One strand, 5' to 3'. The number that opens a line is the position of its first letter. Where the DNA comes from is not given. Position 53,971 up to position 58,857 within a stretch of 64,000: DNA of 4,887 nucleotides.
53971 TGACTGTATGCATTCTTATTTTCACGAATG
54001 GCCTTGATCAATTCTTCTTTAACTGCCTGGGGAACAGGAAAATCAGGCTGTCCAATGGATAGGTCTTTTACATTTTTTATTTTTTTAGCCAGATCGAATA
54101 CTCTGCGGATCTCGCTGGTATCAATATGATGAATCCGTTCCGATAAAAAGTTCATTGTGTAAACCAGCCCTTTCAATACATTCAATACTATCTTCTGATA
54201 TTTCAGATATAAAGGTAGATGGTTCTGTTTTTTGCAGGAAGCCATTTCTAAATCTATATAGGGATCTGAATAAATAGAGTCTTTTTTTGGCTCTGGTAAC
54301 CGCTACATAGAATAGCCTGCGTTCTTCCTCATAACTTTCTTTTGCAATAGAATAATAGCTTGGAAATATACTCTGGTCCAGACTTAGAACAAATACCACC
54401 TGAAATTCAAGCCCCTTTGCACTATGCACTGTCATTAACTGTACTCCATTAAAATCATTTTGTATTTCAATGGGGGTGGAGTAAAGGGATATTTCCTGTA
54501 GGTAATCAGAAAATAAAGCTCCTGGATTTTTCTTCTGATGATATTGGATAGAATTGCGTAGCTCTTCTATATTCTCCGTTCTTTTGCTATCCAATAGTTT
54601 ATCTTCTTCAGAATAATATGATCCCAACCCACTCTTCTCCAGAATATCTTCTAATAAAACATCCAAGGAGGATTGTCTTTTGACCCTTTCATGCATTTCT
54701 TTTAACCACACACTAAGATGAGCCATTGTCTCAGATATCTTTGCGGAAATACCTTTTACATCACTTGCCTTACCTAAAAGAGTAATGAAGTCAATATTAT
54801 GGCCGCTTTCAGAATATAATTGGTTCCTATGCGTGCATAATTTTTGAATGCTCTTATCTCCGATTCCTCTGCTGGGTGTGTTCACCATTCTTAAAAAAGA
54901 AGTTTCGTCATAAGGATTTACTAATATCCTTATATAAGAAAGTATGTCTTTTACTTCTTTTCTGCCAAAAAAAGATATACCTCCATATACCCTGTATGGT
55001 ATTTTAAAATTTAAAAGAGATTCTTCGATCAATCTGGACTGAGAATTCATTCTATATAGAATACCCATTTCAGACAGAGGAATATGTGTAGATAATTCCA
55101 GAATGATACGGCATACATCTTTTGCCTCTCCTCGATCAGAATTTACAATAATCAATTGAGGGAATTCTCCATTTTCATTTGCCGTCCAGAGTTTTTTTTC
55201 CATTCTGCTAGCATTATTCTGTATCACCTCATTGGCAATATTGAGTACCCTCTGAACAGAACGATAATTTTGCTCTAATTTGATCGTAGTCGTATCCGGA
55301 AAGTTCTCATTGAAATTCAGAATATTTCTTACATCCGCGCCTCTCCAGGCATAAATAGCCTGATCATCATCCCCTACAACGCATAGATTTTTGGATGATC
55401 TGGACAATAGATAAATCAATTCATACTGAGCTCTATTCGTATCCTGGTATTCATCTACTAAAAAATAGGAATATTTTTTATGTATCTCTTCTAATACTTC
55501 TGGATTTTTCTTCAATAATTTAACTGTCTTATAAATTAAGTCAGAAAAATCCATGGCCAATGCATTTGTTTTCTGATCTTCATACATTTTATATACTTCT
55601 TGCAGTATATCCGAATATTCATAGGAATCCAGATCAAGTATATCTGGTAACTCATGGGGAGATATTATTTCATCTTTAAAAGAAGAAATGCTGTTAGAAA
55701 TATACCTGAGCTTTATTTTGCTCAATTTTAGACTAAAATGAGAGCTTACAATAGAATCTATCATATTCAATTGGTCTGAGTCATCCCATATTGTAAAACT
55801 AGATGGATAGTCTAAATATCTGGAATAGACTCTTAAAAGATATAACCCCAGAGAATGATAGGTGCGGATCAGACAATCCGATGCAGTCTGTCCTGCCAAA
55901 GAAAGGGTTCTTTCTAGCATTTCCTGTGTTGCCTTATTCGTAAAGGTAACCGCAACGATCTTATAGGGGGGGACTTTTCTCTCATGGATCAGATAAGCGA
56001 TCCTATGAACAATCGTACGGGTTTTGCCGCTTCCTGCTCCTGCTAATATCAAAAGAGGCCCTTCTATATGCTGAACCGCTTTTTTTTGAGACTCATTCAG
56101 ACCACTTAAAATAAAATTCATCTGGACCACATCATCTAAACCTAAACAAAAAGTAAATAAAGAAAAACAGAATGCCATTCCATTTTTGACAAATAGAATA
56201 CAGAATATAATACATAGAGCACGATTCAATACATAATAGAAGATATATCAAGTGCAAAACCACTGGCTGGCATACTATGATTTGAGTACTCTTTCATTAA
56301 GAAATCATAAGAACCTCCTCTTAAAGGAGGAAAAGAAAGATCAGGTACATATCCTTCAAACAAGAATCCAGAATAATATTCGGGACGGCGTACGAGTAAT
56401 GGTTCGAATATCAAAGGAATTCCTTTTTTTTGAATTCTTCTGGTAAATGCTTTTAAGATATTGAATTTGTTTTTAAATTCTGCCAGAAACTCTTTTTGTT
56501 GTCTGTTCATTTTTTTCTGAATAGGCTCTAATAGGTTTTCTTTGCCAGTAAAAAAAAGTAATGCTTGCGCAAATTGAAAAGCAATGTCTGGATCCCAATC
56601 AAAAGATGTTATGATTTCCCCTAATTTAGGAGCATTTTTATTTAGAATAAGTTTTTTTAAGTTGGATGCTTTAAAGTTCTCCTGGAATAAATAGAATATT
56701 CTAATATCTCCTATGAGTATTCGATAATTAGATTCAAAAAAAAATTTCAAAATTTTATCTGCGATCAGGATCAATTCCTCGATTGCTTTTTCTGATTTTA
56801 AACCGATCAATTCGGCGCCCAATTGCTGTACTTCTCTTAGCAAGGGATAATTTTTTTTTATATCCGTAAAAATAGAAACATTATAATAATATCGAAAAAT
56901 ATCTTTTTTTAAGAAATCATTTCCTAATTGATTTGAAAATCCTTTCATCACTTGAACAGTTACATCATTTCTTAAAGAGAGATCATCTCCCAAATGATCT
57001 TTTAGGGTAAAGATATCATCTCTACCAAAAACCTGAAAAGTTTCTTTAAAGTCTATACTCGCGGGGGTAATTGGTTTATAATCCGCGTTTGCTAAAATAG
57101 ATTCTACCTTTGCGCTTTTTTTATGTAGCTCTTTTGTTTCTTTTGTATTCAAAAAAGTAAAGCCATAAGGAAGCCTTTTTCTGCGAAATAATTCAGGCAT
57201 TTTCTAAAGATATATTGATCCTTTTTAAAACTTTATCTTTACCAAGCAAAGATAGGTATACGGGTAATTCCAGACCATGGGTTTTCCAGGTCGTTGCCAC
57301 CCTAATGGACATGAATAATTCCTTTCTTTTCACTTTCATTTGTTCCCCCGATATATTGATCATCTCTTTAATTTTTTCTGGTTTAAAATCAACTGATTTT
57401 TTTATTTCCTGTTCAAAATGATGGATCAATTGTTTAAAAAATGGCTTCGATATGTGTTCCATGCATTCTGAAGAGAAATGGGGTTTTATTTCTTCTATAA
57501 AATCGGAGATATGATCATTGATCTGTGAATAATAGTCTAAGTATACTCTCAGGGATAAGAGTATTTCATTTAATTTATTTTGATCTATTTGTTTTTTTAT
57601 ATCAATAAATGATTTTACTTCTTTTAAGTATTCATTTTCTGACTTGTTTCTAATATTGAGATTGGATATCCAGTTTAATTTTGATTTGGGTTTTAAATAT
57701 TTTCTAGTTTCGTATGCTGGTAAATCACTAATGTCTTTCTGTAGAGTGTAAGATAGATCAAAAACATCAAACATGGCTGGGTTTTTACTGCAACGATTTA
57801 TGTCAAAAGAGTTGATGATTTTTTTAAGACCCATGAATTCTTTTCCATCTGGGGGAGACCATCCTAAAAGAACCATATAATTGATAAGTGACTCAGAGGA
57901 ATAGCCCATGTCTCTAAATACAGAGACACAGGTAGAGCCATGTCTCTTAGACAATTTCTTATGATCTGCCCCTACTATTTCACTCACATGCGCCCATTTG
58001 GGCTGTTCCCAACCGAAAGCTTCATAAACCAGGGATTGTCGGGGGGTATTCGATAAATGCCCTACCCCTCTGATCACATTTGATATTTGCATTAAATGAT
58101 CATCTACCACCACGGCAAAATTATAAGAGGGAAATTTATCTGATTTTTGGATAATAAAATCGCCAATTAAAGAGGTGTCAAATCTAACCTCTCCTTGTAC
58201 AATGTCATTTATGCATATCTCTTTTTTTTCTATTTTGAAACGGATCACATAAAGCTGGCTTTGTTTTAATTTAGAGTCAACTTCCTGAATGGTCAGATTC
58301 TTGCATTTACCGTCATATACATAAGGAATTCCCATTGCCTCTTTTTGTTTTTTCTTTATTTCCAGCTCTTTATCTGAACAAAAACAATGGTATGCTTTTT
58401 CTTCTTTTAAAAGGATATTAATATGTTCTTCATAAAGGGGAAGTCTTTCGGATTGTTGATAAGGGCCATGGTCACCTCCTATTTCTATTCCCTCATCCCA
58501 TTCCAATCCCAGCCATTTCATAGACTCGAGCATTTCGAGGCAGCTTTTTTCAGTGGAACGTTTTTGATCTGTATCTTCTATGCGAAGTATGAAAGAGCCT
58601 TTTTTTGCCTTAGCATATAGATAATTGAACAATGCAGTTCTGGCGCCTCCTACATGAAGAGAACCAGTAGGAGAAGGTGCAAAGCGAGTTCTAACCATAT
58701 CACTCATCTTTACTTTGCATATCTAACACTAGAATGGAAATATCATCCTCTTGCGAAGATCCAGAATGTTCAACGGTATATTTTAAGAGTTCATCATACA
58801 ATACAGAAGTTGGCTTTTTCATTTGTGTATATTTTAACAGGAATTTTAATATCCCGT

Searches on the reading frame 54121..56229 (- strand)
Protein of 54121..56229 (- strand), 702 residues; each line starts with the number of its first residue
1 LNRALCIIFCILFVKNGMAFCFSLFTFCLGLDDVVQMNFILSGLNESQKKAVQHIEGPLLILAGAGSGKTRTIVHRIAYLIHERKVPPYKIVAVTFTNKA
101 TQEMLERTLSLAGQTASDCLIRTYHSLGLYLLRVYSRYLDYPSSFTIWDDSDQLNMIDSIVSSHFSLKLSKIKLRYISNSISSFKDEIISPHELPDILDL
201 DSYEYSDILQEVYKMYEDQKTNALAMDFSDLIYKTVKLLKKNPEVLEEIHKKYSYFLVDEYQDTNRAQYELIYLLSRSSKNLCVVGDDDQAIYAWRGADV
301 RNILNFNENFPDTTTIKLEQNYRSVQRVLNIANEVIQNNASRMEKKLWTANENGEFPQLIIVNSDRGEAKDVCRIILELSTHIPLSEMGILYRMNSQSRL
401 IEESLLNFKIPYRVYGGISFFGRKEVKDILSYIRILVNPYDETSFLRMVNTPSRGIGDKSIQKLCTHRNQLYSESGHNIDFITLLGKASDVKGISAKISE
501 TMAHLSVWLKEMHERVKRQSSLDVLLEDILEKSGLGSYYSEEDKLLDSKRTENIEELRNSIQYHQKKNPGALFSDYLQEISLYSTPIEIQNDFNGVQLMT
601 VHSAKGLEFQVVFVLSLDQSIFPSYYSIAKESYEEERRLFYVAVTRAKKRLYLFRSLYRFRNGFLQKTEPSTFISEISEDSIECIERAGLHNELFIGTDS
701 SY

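Call 87: search_protein_families(library=pfam, proteins=[window:54121-56229:-])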
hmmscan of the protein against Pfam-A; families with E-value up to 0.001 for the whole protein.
window:54121-56229:- (702 aa): 8 families
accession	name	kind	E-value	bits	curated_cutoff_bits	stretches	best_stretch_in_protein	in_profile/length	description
PF00580.27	UvrD-helicase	-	3.2e-84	283.3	23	1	44-311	1-271/271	UvrD/REP helicase N-terminal domain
PF13361.12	UvrD_C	-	1e-70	239.3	25.6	1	316-653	1-345/350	UvrD-like helicase C-terminal domain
PF13245.12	AAA_19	-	1.4e-24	87.2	25.1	1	48-294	1-132/134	AAA domain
PF13538.12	UvrD_C_2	-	6.1e-12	45.7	27.4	1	598-653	4-51/52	UvrD-like helicase C-terminal domain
PF01443.25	Viral_helicase1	-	4.5e-11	43.4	21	1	579-654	160-227/228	Viral superfamily 1 RNA helicase core domain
PF13604.12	AAA_30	-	4.8e-08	33.4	27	1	44-123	2-80/191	AAA domain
PF13086.12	AAA_11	-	1.5e-06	28.7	27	1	44-126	2-92/257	AAA domain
PF13087.12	AAA_12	-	0.00096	19.2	27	0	574-653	116-190/195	AAA domain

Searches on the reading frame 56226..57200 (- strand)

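Call 87: search_protein_families(library=pfam, proteins=[window:56226-57200:-])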
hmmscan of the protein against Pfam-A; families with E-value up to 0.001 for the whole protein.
window:56226-57200:- (324 aa): 1 family
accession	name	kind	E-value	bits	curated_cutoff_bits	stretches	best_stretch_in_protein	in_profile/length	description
PF13393.11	tRNA-synt_His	-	3.8e-39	135.2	25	1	13-322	1-308/308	Histidyl-tRNA synthetase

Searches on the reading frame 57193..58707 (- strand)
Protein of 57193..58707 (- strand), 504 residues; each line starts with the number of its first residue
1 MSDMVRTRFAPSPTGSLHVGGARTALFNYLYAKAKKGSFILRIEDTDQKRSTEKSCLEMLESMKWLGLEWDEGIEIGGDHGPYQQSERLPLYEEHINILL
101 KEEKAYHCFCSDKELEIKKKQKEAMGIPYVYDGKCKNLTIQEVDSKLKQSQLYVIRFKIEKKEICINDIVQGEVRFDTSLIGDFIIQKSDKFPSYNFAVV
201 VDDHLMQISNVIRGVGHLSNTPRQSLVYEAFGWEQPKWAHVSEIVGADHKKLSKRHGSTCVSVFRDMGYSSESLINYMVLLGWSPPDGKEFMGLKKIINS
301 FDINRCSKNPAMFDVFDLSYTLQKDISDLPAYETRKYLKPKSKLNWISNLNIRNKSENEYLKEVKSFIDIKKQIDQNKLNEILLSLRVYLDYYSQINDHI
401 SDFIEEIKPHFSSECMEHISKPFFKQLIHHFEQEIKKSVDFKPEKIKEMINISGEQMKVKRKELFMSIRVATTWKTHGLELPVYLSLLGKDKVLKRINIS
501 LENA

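Call 24: find_encoding_contigs(protein=window:57193-58707:-, flank=10000, max_places=6)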
Protein window:57193-58707:- (504 aa): no gene with exactly this product is on record in the collection.

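Call 26: find_homologous_proteins(query=window:57193-58707:-, max_evalue=1e-20)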
Query window:57193-58707:- (504 aa): 8000 proteins with E <= 1e-20 among 8000 candidates; the best 120 are listed.
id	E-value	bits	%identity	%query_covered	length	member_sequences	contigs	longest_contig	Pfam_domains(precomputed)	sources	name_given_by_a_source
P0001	0.0e+0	1140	100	99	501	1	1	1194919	PF19269.5,PF00749.28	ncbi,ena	-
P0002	9.0e-213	725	62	100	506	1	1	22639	PF19269.5,PF00749.28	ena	-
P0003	5.3e-198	677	62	99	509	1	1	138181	PF19269.5,PF00749.28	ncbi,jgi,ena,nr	ncbi:MAG: glutamate--tRNA ligase [Spirochaetia bacterium]|nr:glutamate--tRNA ligase [Spirochaetia ba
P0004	2.8e-195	668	59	98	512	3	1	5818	PF19269.5,PF00749.28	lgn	-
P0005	3.4e-195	668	58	99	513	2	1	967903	PF19269.5,PF00749.28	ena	-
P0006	2.3e-192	658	58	99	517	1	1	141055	PF19269.5,PF00749.28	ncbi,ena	-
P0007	1.6e-191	655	60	99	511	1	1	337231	PF19269.5,PF00749.28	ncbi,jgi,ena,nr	ncbi:MAG: glutamate--tRNA ligase [Spirochaetia bacterium]|nr:glutamate--tRNA ligase [Spirochaetia ba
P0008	3.3e-191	654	58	98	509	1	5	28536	PF19269.5,PF00749.28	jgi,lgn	jgi:glutamyl-tRNA synthetase/nondiscriminating glutamyl-tRNA synthetase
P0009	5.1e-191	654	58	98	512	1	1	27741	PF19269.5,PF00749.28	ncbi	ncbi:MAG: glutamate--tRNA ligase [Leptospirales bacterium]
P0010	7.2e-190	650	58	98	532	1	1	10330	PF19269.5,PF00749.28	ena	-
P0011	4.1e-189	647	58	99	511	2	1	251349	PF19269.5,PF00749.28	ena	-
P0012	4.4e-189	647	59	99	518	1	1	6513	PF19269.5,PF00749.28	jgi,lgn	jgi:glutamyl-tRNA synthetase/nondiscriminating glutamyl-tRNA synthetase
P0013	5.3e-189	647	57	99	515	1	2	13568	PF19269.5,PF00749.28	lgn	-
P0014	9.0e-189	646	58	98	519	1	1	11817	PF19269.5,PF00749.28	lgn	-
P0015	1.4e-188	646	58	98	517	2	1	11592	PF19269.5,PF00749.28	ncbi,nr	ncbi:MAG: glutamate--tRNA ligase [Turneriella sp.]|nr:glutamate--tRNA ligase [Turneriella sp.]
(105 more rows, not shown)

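Call 27: find_encoding_contigs(protein=P0001, flank=10000, max_places=4)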
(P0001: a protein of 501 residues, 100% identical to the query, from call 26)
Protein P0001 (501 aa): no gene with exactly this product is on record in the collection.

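Call 28: list_cluster_members(proteins=[P0001, P0002])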
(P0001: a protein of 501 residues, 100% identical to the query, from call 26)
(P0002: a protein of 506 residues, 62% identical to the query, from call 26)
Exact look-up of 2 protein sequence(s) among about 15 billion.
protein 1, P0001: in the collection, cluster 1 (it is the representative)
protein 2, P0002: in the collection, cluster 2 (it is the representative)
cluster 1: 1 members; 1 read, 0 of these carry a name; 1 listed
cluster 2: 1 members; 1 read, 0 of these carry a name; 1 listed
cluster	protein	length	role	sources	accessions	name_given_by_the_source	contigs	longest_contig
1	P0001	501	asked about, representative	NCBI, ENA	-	-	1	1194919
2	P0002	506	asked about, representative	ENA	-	-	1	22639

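Call 67: find_encoding_contigs(protein=P0002, flank=10000, max_places=3)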
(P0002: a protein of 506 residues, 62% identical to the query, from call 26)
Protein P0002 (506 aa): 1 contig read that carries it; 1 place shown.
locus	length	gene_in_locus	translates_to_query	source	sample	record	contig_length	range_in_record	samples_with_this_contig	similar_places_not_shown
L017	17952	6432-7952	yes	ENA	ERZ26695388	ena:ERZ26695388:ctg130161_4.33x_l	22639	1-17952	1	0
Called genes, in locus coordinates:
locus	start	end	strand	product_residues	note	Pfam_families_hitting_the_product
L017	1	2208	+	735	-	?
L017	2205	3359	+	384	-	PF00211:Guanylate_cyc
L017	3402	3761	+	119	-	PF00072:Response_reg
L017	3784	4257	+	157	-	PF13690:CheX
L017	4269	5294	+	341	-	PF02885:Glycos_trans_3N, PF00591:Glycos_transf_3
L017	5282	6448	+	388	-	PF07228:SpoIIE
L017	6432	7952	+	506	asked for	PF00749:tRNA-synt_1c, PF19269:Anticodon_2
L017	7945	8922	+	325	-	PF13393:tRNA-synt_His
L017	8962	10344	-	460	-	-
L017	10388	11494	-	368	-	PF04055:Radical_SAM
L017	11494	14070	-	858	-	-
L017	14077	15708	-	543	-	PF01676:Metalloenzyme, PF06415:iPGM_N, PF01663:Phosphodiest (weak)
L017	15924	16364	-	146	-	-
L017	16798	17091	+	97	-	-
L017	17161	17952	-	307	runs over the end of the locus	PF12169:DNA_pol3_gamma3 (weak)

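Call 68: find_encoding_contigs(protein=P0003, flank=10000, max_places=3)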
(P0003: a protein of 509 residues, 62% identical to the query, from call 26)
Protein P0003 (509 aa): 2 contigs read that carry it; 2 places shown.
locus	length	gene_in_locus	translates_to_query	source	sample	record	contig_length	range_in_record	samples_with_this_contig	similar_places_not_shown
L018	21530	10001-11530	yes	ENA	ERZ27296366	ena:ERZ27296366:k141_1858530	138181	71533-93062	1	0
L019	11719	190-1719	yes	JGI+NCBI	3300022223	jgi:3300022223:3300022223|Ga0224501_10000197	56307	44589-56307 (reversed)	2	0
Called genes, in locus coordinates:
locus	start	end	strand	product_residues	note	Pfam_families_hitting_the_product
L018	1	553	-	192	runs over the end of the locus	PF01227:GTP_cyclohydroI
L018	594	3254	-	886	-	PF01804:Penicil_amidase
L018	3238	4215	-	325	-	PF00551:Formyl_trans_N, PF02911:Formyl_trans_C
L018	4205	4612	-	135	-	-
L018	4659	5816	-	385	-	PF17785:PUA_3, PF10672:Methyltrans_SAM, PF03602:Cons_hypoth95 (weak), PF05175:MTS, PF09445:Methyltransf_15 (weak), PF13649:Methyltransf_25 (weak), PF13847:Methyltransf_31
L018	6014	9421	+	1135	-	PF17757:UvrB_inter, PF02559:CarD_TRCF_RID, PF00270:DEAD, PF04851:ResIII, PF22590:Cas3-like_C_2 (faint), PF00271:Helicase_C, PF03461:TRCF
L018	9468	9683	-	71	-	-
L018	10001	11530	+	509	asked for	PF00749:tRNA-synt_1c, PF19269:Anticodon_2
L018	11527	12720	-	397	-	PF02463:SMC_N, PF13175:AAA_15, PF13476:AAA_23, PF13555:AAA_29 (weak), PF13304:AAA_21 (weak)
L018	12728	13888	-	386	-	PF00712:DNA_pol3_beta, PF02767:DNA_pol3_beta_2, PF02768:DNA_pol3_beta_3, PF00712:DNA_pol3_beta (weak)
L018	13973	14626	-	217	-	-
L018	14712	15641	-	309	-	PF01734:Patatin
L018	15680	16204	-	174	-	-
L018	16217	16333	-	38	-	-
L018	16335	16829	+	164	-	-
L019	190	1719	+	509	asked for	PF00749:tRNA-synt_1c, PF19269:Anticodon_2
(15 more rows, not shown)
